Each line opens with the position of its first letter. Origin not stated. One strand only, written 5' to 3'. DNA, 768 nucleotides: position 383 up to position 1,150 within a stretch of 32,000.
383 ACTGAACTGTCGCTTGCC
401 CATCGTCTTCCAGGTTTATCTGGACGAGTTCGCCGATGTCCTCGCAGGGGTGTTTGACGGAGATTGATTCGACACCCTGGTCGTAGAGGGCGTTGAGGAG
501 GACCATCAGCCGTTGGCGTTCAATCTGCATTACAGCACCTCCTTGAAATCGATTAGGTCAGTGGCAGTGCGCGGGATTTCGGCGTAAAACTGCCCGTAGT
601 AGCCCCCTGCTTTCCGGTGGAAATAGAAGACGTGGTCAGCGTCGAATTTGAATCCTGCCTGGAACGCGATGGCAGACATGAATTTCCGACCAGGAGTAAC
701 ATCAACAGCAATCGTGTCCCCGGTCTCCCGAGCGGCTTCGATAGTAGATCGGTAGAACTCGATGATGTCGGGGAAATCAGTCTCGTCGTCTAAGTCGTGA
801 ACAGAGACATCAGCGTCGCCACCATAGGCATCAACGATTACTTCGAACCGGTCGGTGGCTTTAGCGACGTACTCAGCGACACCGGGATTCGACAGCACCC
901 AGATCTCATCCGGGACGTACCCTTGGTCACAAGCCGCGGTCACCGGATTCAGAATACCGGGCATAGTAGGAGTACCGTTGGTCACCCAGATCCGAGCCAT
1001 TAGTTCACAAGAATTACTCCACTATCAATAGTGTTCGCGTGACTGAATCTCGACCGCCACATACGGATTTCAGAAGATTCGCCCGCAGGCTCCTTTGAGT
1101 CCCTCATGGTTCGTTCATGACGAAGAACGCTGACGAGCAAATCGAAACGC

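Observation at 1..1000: Translationally coupled CARF-like sensor and PIN-like nuclease on an integrase island, with no cas genes or cyclase in view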

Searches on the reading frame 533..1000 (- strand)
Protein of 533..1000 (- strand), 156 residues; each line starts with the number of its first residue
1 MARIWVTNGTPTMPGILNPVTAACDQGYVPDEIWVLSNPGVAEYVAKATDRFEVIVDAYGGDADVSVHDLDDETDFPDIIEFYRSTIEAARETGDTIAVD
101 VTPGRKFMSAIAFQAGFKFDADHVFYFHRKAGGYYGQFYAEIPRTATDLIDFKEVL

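Call 5: search_protein_families(library=pfam, proteins=[window:533-1000:-], max_evalue=1)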
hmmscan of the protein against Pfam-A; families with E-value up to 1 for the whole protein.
window:533-1000:- (156 aa): 3 families
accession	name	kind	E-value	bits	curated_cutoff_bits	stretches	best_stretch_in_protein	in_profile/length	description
PF09623.16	Cas_NE0113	-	1.7e-05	25.1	23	1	59-128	61-132/208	CRISPR-associated protein NE0113 (Cas_NE0113)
PF09651.16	Cas_APE2256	-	0.001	19.4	24.8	1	52-130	51-126/136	CRISPR-associated protein (Cas_APE2256)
PF23400.1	CARF_Card1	-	0.011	16.2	24.6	1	65-130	58-122/146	Card1 CARF domain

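Call 6: search_protein_families(library=padloc, proteins=[window:533-1000:-], max_evalue=1)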
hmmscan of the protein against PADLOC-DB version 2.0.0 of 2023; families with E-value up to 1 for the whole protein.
window:533-1000:- (156 aa): 37 families (the best 25 are shown)
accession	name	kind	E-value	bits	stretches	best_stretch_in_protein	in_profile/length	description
PDLC01972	CARF_m1--CARF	-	6.1e-66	219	1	14-156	2-145/145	-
PDLC01973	CARF_m1--CARF_PIN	-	1.2e-24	85.2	1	3-154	2-149/465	-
PDLC01068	CARF_PIN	-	1.8e-16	58.3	1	6-153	3-122/373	CARF+PIN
PDLC01971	CARF_m1--CARF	-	1.5e-11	42.7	1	17-153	16-151/156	-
PDLC01031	Csx1/Csm6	-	1.1e-07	29.6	1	28-130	23-119/357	CARF+HEPN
PDLC01880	CARF4--CARF_PDDEXK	-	1.4e-05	22.6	1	20-130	16-116/364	-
PDLC01633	Csx1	-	1.5e-05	22.8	1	61-131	53-122/177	CAS-III; associated_signaling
PDLC01621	Csx1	-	2.8e-05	21.9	1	28-153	35-149/340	CAS-III; associated_signaling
PDLC01354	Csx1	-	8.1e-05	20.6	1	60-132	66-136/189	CAS-III; associated_signaling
PDLC01980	CARF_m13--CARF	-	0.00015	19.7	1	64-124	67-121/168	-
PDLC01802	CARF1--CARF_HEPN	-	0.00016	18.6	1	56-120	47-109/388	-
PDLC01360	Csx1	-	0.00017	18.7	1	51-121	25-93/365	CAS-III; associated_signaling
PDLC01866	CARF3--CARF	-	0.0004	18.4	1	72-127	60-112/207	-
PDLC01819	CARF1--CARF_HEPN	-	0.001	15.7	1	48-121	91-167/475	-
PDLC01801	CARF1--CARF_HEPN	-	0.0011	15.9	1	55-125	65-134/441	-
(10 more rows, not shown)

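Call 7: find_encoding_contigs(protein=window:533-1000:-, flank=10000, max_places=10)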
Protein window:533-1000:- (156 aa): 2 contigs read that carry it; 1 place shown.
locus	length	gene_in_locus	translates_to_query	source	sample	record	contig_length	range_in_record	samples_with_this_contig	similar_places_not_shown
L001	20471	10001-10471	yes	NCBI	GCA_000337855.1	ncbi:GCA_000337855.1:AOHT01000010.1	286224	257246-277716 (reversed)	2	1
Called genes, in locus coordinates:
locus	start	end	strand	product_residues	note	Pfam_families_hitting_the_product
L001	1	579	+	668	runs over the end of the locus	PF04293:SpoVR, PF24755:SpoVR_C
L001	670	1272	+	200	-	PF24035:DUF7344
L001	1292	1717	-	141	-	PF02600:DsbB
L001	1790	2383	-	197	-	PF24035:DUF7344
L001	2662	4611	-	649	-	PF00144:Beta-lactamase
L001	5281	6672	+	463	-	PF01637:ATPase_2, PF13173:AAA_14 (weak), PF13401:AAA_22 (faint), PF03008:DUF234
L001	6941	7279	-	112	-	-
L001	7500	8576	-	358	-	PF14022:DUF4238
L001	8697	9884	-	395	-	PF00589:Phage_integrase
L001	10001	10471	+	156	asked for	PF09623:Cas_NE0113 (weak)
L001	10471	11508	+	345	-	-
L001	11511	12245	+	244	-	-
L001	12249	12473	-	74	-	-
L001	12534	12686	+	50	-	-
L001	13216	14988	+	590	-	-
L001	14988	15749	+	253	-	-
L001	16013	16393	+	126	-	-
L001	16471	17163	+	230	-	PF01909:NTP_transf_2, PF18765:Polbeta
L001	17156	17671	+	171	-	PF26481:DUF8154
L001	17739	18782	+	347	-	PF18062:RE_AspBHI_N, PF13391:HNH_2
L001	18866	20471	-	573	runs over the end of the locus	PF01602:Adaptin_N, PF20168:PDS5 (weak), PF00514:Arm (faint), PF02985:HEAT (faint), PF13646:HEAT_2 (weak), PF13513:HEAT_EZ (weak), PF12717:Cnd1 (weak)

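Call 8: search_protein_families(library=ncbifam, proteins=[window:533-1000:-], max_evalue=1)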
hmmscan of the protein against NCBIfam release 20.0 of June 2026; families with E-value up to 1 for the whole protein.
window:533-1000:- (156 aa): 3 families
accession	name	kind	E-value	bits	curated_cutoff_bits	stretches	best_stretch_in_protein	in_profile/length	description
TIGR03642.1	cas_csx14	hypoth_equivalog_domain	0.00019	21.7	90.35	1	64-126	58-122/124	CRISPR-associated protein Csx14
TIGR02710.1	TIGR02710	equivalog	0.0035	16.3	83.9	1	53-120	28-97/384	TIGR02710 family CRISPR-associated CARF protein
NF040581.1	cas_Crn1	equivalog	0.011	15.4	125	1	62-121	70-123/178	CRISPR-associated ring nuclease Crn1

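Call 10: search_protein_families(library=padloc, proteins=[L001:10471-11505:+, L001:11511-12242:+, L001:13216-14985:+, L001:14988-15746:+, L001:16013-16390:+], max_evalue=1)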
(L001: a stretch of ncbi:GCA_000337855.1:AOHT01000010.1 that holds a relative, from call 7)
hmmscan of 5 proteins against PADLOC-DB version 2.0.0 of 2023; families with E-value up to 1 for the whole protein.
L001:10471-11505:+ (345 aa): 2 families
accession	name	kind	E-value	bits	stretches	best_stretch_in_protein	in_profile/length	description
PDLC01973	CARF_m1--CARF_PIN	-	3.6e-24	83.6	1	2-325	171-455/465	-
PDLC01068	CARF_PIN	-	4.6e-13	47.1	1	175-324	233-358/373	CARF+PIN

L001:11511-12242:+ (244 aa): 1 family
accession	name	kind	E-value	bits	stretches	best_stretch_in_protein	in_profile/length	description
PDLC03662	mREase_IV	-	0.041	10.4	1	152-221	29-95/560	Type IV methyl-directed restriction enzyme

L001:13216-14985:+ (590 aa): 1 family
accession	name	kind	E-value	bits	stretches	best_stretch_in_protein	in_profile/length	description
PDLC03643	MTase_III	-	0.0088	13.2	1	278-333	294-349/465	Type III methyltransferase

L001:14988-15746:+ (253 aa): 0 families

L001:16013-16390:+ (126 aa): 2 families
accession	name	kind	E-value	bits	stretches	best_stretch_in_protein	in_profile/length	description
PDLC01664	Cas12c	-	0.17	7.6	1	88-121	1041-1074/1163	Cas12c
PDLC01663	Cas12c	-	0.38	6.6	1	88-121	1041-1074/1165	CAS-V-C; effector__SPE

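Call 11: search_protein_families(library=pfam, proteins=[L001:10471-11505:+, L001:11511-12242:+, L001:13216-14985:+, L001:14988-15746:+, L001:16013-16390:+], max_evalue=1)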
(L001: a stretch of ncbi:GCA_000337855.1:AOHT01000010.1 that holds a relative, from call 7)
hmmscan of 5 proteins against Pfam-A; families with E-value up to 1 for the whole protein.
L001:10471-11505:+ (345 aa): 1 family
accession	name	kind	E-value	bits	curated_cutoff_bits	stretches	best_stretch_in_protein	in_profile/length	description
PF13638.12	PIN_4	-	0.038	14.7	21.9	1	209-265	78-130/132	PIN domain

L001:11511-12242:+ (244 aa): 1 family
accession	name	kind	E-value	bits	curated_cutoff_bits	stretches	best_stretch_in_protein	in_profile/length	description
PF02602.20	HEM4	-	0.13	11.8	27.5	1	177-218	105-144/231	Uroporphyrinogen-III synthase HemD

L001:13216-14985:+ (590 aa): 1 family
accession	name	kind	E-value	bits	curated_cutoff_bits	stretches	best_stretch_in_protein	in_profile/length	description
PF01609.27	DDE_Tnp_1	-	0.0017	18.6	23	1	370-542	63-200/200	Transposase DDE domain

L001:14988-15746:+ (253 aa): 0 families

L001:16013-16390:+ (126 aa): 10 families
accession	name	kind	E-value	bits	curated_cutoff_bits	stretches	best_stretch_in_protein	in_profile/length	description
PF03119.21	DNA_ligase_ZBD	-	7.7e-05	22.9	25.8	1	90-103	2-15/27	NAD-dependent DNA ligase C4 zinc finger domain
PF24440.1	DUF7559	-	0.00033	21.3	27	1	1-43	1-43/52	Family of unknown function (DUF7559)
PF09723.15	Zn_ribbon_8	-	0.011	16.2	34.4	1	74-99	10-39/41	Zinc ribbon domain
PF24921.1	RING_XB3-XBAT31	-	0.028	14.9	50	1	69-98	24-56/57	E3 ubiquitin-protein ligase XB3/XBAT31 RING finger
PF06093.19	Spt4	-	0.038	14.5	25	1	87-113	1-25/77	Spt4/RpoE2 zinc finger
PF24859.1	FdhE_central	-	0.19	12.3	27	0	69-78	25-34/39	FdhE, central domain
PF12773.13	DZR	-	0.31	11.7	27.3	0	70-99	13-35/45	Double zinc ribbon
PF14369.11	Zn_ribbon_19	-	0.43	11.2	30.8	1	71-96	4-30/35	zinc-ribbon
PF06677.18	Auto_anti-p27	-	0.67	10.5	24.1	0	104-120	13-27/40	Sjogren's syndrome/scleroderma autoantigen 1 (Autoantigen p27)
PF24029.1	DUF7340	-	0.87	9.9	27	0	87-100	6-19/62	Domain of unknown function (DUF7340)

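Call 12: find_homologous_proteins(query=window:533-1000:-, max_evalue=0.001)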
Query window:533-1000:- (156 aa): 346 proteins with E <= 0.001 among 365 candidates; the best 120 are listed.
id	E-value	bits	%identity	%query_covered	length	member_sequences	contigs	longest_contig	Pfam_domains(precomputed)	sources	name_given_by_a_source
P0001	1.1e-100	352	100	100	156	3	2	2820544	PF09623.17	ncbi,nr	ncbi:CRISPR-associated ring nuclease [Halogeometricum borinquense]|nr:CRISPR-associated ring nucleas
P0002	2.2e-94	332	94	100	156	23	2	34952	PF09623.17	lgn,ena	-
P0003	2.8e-93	328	94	100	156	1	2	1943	PF09623.17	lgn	-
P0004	9.4e-93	327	92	100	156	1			-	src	-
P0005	1.3e-91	323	90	100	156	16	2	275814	-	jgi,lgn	-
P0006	2.4e-91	322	90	100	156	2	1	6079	-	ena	-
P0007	3.7e-90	318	90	100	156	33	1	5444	-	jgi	jgi:hypothetical protein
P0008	6.0e-89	314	97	92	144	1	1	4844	PF09623.17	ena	-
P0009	1.6e-88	313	88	100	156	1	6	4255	-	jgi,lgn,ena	jgi:hypothetical protein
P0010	3.2e-88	312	87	100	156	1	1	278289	-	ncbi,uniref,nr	ncbi:CRISPR-associated ring nuclease [Halosimplex salinum]|uniref:CRISPR-associated ring nuclease n=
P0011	3.4e-88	312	97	92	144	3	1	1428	PF09623.17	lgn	-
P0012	5.7e-87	308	87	100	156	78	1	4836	-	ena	-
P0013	6.5e-87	308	85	100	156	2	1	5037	-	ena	-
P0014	6.8e-87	307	88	100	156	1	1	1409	-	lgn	-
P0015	9.8e-87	307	85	100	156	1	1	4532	-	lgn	-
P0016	8.7e-86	304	85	100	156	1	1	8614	PF09623.17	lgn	-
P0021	2.2e-84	299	83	100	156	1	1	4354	PF09623.17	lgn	-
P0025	1.2e-83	297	94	92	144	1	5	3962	PF09623.17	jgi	jgi:hypothetical protein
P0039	1.8e-80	287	79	100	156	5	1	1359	PF09623.17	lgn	-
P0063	5.9e-77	275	76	100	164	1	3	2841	PF09623.17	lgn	-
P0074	4.5e-75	269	78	100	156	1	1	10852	PF09623.17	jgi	jgi:hypothetical protein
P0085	5.4e-73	262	81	92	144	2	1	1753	PF09623.17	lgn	-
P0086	6.7e-73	262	73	100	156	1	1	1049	PF09623.17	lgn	-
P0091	2.0e-70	254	75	94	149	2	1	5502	PF09623.17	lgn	-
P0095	1.5e-69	251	71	100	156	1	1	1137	PF09623.17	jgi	-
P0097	2.4e-69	250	70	100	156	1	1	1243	PF09623.17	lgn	-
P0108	8.7e-64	232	70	92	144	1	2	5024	PF09623.17,PF09651.17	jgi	jgi:hypothetical protein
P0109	8.8e-64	232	66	100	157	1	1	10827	PF09623.17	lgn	-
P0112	4.6e-63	230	67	100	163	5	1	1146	PF09623.17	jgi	jgi:hypothetical protein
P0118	3.6e-62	227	67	100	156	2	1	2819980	PF09623.17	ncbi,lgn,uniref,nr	ncbi:CRISPR-associated ring nuclease [Halobacterium jilantaiense]|uniref:CRISPR-associated protein (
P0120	4.1e-62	227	67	100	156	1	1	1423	PF09623.17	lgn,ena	-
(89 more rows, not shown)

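Call 17: find_homologous_proteins(query=L001:10471-11505:+, max_evalue=0.001)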
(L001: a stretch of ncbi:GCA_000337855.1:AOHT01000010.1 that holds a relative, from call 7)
Query L001:10471-11505:+ (345 aa): 287 proteins with E <= 0.001 among 2036 candidates; the best 120 are listed.
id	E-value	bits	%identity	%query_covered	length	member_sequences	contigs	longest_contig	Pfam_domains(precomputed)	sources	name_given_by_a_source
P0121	4.4e-212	722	90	99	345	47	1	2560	-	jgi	-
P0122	1.2e-202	691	84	100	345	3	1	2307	-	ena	-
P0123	1.3e-202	690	83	100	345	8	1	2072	-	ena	-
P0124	2.7e-202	689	84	100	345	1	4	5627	-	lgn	-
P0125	9.3e-202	688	83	100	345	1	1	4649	-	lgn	-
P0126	1.0e-201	688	83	100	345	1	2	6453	-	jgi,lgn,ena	-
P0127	1.3e-201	687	83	100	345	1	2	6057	-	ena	-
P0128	2.5e-201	686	83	100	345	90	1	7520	-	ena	-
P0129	4.2e-201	686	83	100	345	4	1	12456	-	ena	-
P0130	6.0e-201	685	83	100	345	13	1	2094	-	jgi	jgi:hypothetical protein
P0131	7.6e-201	685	84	100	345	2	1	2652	-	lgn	-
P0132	8.1e-201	685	83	100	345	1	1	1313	-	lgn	-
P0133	9.1e-201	684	83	100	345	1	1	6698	-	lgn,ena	-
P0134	1.5e-200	684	83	100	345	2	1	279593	-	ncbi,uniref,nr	ncbi:hypothetical protein OB919_08015 [Halobacteria archaeon AArc-curdl1]|uniref:Uncharacterized pro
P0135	6.5e-199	678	84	98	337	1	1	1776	-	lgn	-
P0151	2.6e-184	630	79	99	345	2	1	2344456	-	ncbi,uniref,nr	ncbi:hypothetical protein [Salarchaeum sp. JOR-1]|uniref:hypothetical protein n=1 Tax=Salarchaeum sp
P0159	1.2e-182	625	75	100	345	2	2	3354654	-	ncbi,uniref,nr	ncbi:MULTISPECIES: hypothetical protein [Haloarcula]|uniref:hypothetical protein n=1 Tax=Haloarcula 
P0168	5.7e-179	613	77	99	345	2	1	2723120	-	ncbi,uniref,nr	ncbi:hypothetical protein HARCEL1_12120 [Halococcoides cellulosivorans]|uniref:PIN domain-containing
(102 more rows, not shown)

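Call 31: find_related_loci(query=A2, collection=genome_contigs, flank=10000)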
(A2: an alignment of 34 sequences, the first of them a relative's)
Query A2 (345 aa) in genome_contigs; peptide patterns used: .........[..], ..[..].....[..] (x = any residue, [..] = any of these).
72 stretches matched a pattern; 38 encode a relative of the query (tblastn E <= 1e-3); 38 distinct loci.
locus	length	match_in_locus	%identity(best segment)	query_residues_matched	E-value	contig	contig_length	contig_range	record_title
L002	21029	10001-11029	90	1-343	0e+0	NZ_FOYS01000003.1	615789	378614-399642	Halogeometricum limi strain CGMCC 1.8711, whole genome shotgun sequence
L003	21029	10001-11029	86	1-343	0e+0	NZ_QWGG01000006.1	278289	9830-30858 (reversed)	Halosimplex salinum strain YPL4 Scaffold6_1, whole genome shotgun sequence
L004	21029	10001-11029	87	1-343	0e+0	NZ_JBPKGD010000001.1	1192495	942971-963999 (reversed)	Haloarchaeobius sp. HRN-SO-5 HRNSO5_ctg001, whole genome shotgun sequence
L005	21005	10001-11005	88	9-343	0e+0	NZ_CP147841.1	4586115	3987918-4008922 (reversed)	Salinirubellus litoreus strain SYNS196 chromosome, complete genome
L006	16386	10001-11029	84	1-343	0e+0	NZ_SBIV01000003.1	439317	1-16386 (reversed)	Halorussus marinus strain LYG-36 Scaffold3_1, whole genome shotgun sequence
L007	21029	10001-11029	84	1-343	0e+0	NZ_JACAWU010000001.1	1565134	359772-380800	Natronomonas gomsonensis strain YCN60 Scaffold1_1, whole genome shotgun sequence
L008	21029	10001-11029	83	1-343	0e+0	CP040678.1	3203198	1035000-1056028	Halostella pelagica strain DL-M4 chromosome, complete genome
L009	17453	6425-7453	76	1-343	0e+0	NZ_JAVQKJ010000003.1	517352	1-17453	Halobellus ordinarius strain ZY16 ZY16_ctg003, whole genome shotgun sequence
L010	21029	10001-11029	74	1-343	3e-179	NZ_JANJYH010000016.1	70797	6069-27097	Haloarchaeobius sp. FL176 NODE_16_length_70797_cov_15.8961_ID_1047, whole genome shotgun sequence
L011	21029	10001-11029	73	1-343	1e-177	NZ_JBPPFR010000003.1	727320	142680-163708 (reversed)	Haloarchaeobius baliensis strain 2b_61_3 NBRC.110517_ctg03, whole genome shotgun sequence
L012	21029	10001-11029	86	1-343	0e+0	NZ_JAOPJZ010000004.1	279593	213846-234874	Natronosalvus hydrolyticus strain AArc-curdl1 NODE_4, whole genome shotgun sequence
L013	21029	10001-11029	59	1-343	1e-139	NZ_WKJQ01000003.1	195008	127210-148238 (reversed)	Haloferax marinum strain MBLA0078 contig00003, whole genome shotgun sequence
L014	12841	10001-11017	59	1-340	9e-138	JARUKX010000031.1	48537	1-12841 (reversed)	Haloarculaceae archaeon H-GB1-1 31, whole genome shotgun sequence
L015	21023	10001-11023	59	3-343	8e-138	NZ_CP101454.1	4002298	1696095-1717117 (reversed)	Halorarius litoreus strain BND22 chromosome, complete genome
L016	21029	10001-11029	59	1-343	1e-137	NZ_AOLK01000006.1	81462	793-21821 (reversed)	Haloferax elongans ATCC BAA-1513 contig_6, whole genome shotgun sequence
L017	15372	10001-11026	77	1-342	0e+0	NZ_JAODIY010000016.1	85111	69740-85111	Halovenus rubra strain R28 soapdenovo_K_105_16, whole genome shotgun sequence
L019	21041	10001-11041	58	1-342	1e-136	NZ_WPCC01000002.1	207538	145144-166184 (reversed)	Natronomonas sp. CBA1123 contig20, whole genome shotgun sequence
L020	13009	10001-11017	57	1-340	3e-136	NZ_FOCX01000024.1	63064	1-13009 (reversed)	Halorientalis persicus strain IBRC-M 10043, whole genome shotgun sequence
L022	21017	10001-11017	58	1-340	1e-135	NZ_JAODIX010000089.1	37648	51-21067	Halorubrum yunnanense strain Q85 platanus_K_25_97_89, whole genome shotgun sequence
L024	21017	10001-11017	57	1-340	3e-135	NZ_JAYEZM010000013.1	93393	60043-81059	Natronomonas amylolytica strain YCN58 Scaffold12_1, whole genome shotgun sequence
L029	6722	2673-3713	52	1-342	5e-127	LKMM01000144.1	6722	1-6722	MAG: Natrialbaceae archaeon B1-Br10_E2g27 LB-BRINE-C9834, whole genome shotgun sequence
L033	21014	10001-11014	44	1-341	8e-100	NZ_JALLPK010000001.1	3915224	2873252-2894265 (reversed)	Halocatena marina strain DFN5 assembly_1, whole genome shotgun sequence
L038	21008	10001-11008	42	1-343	4e-91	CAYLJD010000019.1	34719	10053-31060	MAG TPA_asm: uncultured Halobacteriales archaeon isolate binchicken_co207_28 genome assembly, contig: NODE_845_length_34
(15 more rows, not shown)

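Call 33: predict_structure(alignment_id=A1)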
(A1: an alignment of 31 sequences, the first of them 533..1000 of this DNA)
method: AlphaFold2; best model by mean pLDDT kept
length: 156 residues; sequences in the alignment: 31
mean_pLDDT: 87.9   pTM: 0.85
mean pLDDT of the five models: 87.9, 85.7, 84.7, 81.3, 74.4
residues with pLDDT >= 90: 106; 70-90: 29; 50-70: 12; < 50: 9
segments of 3 or more residues with pLDDT < 50: 133-138
pLDDT, mean of each block of 10 residues (from residue 1): 94 87 92 96 94 94 97 95 98 97 81 96 87 47 62 91
secondary structure, 60 per line:
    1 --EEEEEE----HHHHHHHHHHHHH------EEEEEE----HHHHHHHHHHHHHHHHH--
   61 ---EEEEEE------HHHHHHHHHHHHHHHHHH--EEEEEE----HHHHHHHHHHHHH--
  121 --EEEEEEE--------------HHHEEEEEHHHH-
elements in order: E3-8 H13-25 E32-37 H42-58 E64-69 H76-93 E96-101 H106-118 E123-129 E147-151 H152-155

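Call 35: search_protein_representatives(protein=P0121)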
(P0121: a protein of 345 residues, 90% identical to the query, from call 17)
Query: 345 residues. Proteins with E-value up to 0.001 (for the whole library): 217; up to 1e-10: 94; up to 1e-30: 27. The best 150 are listed.
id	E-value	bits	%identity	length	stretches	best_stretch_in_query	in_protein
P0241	1.7e-130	451.6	57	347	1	1-341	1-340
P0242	2.0e-92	326.4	44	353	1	2-329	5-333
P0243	1.0e-87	310.9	44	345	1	1-343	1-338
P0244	6.1e-83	295.2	44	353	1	4-344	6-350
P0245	5.0e-73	262.6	43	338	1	2-343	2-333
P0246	3.3e-68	246.7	55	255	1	136-336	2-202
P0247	1.2e-64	235.0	61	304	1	98-268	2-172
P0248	4.3e-50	187.2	50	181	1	176-342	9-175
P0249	1.4e-48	182.2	35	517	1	2-343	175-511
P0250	8.0e-46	173.1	65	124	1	224-343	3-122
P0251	1.2e-45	172.6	72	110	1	242-345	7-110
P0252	2.3e-45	171.6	44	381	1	1-204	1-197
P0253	4.0e-45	170.9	53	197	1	1-146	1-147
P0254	2.7e-43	164.9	52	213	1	36-183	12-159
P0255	8.9e-43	163.1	43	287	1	1-201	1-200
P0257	1.0e-38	149.8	34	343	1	8-343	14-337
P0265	1.9e-31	125.9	28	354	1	3-341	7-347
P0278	3.1e-23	98.9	25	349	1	11-343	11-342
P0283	1.3e-21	93.5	26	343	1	6-341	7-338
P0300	1.9e-16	76.5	25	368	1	9-344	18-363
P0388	5.0e-07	45.6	25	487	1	53-320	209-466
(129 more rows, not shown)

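Call 37: fold_search(model_id=the predicted structure, library=pdb)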
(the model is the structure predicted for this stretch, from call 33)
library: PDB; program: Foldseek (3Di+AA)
matches with E <= 10: 1276; with E <= 0.001: 49
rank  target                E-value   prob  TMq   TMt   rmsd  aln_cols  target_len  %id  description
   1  9jxw_A                5.3e-06  1.00  0.61  0.26   4.6       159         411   16  Crystal structure of SiRe_0806 from Sulfolobus islandicus (released 2025-07-23)
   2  8t65_B                9.4e-06  1.00  0.61  0.62   5.0       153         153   15  cA4 bound Cam1 (released 2024-01-10)
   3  9jxw_B                1.0e-05  1.00  0.55  0.24   4.6       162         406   17  Crystal structure of SiRe_0806 from Sulfolobus islandicus (released 2025-07-23)
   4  9ofb_A                1.3e-05  1.00  0.63  0.20   4.3       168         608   15  CryoEM structure of Cad1 bound with cA4 and ATP, symmetry expanded dimer refined against a composite map (released 2025-08-20)
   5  8jbc_B                1.4e-05  1.00  0.59  0.23   4.1       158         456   20  Crystal Structure of the Csm6 K137A mutant from Thermus thermophilus HB8 in its apo form (released 2023-12-13)
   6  9ofb_B                1.6e-05  1.00  0.67  0.20   4.1       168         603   16  CryoEM structure of Cad1 bound with cA4 and ATP, symmetry expanded dimer refined against a composite map (released 2025-08-20)
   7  5fsh_B                1.6e-05  1.00  0.53  0.21   3.6       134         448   22  Crystal structure of Thermus thermophilus Csm6 (released 2016-01-27)
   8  8t66_B                1.7e-05  1.00  0.57  0.57   3.6       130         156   16  cA6 bound Cam1 (released 2024-01-10)
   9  8t66_A                1.7e-05  1.00  0.58  0.58   4.6       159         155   16  cA6 bound Cam1 (released 2024-01-10)
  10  7z55_AAA              1.8e-05  1.00  0.64  0.54   7.4       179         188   22  Crystal Structure of the Ring Nuclease 0455 from Sulfolobus islandicus (Sis0455) in complex with its substrate (released 2022-11-23)
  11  9mmw_A                2.0e-05  1.00  0.61  0.20   4.4       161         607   16  CRISPR-associated deaminase Cad1 in cA4 bound in hexamer form refined against the consensus map (released 2025-11-12)
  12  8t65_A                2.3e-05  1.00  0.61  0.61   5.2       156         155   15  cA4 bound Cam1 (released 2024-01-10)
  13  9c77_D                2.3e-05  1.00  0.61  0.19   4.4       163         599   15  cryoEM structure of CRISPR associated effector, CARF-Adenosine deaminase 1, Cad1, in cA4 bound form with ATP. (released 2024-10-30)
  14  9c6a_B                2.8e-05  1.00  0.59  0.56   4.7       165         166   17  The CRISPR associated adenosine deaminase Cad1-CARF in the apo form (released 2024-10-30)
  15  9jxx_C                3.0e-05  1.00  0.59  0.25   4.3       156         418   18  Crystal structure of SiRe_0806 in complex with cA4 (released 2025-07-23)
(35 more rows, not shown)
